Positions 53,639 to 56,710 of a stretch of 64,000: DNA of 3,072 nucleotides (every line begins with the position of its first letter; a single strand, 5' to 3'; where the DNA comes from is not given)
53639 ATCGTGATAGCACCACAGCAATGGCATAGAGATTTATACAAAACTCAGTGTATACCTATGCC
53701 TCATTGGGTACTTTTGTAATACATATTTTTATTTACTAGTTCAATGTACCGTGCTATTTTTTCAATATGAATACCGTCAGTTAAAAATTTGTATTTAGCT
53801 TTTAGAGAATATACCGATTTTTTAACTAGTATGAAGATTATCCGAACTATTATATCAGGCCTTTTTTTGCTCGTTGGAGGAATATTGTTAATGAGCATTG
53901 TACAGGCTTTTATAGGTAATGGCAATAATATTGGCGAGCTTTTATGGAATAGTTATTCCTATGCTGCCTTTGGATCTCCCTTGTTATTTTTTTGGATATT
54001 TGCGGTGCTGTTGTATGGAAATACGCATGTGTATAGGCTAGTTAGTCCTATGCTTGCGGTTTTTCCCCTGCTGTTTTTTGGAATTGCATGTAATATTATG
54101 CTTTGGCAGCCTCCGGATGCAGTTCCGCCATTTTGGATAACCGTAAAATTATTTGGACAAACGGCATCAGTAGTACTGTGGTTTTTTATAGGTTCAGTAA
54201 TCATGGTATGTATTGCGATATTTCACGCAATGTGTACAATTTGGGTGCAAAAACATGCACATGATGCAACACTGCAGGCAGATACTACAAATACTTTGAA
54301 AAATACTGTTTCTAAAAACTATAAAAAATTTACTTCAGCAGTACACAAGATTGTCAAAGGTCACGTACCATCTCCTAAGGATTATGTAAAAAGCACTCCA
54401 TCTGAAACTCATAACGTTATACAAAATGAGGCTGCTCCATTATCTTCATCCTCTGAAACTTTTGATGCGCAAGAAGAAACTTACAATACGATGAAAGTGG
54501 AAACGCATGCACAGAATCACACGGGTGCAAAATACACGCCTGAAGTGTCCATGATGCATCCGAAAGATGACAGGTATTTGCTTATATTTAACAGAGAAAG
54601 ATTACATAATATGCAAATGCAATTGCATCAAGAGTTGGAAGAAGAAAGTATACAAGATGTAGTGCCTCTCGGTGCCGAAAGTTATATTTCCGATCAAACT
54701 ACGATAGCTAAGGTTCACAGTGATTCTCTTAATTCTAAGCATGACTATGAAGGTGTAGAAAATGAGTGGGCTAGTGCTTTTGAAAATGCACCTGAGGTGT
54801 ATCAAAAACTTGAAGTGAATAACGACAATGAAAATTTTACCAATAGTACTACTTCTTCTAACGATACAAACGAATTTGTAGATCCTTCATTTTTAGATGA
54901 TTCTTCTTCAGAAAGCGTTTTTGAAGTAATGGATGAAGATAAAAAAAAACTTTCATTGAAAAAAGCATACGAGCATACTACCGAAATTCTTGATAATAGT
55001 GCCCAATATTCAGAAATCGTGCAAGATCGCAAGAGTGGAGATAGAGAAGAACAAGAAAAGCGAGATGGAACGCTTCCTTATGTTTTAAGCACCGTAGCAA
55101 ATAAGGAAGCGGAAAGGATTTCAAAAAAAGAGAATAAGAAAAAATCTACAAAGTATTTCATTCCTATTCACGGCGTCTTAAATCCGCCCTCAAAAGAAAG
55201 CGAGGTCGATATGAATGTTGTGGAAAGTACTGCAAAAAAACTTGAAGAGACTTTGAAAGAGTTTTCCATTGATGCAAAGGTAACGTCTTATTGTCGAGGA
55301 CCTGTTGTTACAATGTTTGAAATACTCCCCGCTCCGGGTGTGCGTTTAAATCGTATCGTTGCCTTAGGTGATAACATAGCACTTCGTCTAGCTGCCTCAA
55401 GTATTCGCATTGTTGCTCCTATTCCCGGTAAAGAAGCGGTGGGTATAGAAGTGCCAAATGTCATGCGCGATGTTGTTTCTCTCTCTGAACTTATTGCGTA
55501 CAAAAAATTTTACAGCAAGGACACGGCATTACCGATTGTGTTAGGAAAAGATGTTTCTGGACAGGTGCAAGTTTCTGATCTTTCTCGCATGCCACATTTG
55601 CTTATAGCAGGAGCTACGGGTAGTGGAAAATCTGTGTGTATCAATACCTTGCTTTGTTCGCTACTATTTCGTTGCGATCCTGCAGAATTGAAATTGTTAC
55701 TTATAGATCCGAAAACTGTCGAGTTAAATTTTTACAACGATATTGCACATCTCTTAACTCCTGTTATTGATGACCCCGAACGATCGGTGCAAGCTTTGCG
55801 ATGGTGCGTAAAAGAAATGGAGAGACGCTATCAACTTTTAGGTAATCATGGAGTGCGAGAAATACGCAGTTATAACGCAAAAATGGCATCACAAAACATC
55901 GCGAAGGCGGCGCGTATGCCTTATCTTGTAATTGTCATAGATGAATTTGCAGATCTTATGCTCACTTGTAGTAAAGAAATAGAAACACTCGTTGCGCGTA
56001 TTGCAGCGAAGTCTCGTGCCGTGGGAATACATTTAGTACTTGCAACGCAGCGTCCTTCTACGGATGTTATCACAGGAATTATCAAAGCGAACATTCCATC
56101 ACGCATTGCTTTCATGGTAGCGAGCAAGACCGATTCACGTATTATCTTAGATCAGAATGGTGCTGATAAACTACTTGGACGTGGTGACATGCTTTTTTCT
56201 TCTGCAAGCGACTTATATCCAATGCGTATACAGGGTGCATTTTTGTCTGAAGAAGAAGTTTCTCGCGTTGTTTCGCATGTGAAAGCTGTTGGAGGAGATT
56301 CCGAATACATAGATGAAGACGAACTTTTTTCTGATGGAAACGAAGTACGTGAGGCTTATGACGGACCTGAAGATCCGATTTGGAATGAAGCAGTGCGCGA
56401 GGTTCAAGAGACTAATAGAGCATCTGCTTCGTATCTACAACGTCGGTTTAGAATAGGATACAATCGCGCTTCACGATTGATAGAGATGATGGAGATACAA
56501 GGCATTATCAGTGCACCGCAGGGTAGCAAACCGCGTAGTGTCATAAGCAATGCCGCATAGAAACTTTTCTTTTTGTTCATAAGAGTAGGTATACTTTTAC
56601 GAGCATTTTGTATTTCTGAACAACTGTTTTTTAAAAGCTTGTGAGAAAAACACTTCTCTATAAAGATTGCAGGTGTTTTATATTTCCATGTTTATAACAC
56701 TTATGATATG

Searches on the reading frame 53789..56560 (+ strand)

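Call 13: search_protein_families(library=ncbifam, proteins=[window:53789-56560:+], max_evalue=0.00001)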
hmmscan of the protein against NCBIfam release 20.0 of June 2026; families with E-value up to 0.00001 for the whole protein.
window:53789-56560:+ (923 aa): 5 families
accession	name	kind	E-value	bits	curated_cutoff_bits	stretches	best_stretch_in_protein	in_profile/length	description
NF007615.0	PRK10263.1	equivalog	7.9e-142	474.4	1566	1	452-919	861-1349/1355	DNA translocase FtsK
TIGR03928.1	T7_EssCb_Firm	equivalog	1.6e-36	125.4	778.4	1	600-796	468-662/1296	type VII secretion protein EssC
TIGR03924.1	T7SS_EccC_a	equivalog_domain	2.3e-30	106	509.15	1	570-796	414-646/673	type VII secretion protein EccCa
NF041214.1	plasmid_TraB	equivalog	2.1e-18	66.2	800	1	603-790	250-422/639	plasmid transfer protein TraB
TIGR03925.1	T7SS_EccC_b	equivalog_domain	7.9e-17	60.7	346.55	1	594-785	68-257/564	type VII secretion protein EccCb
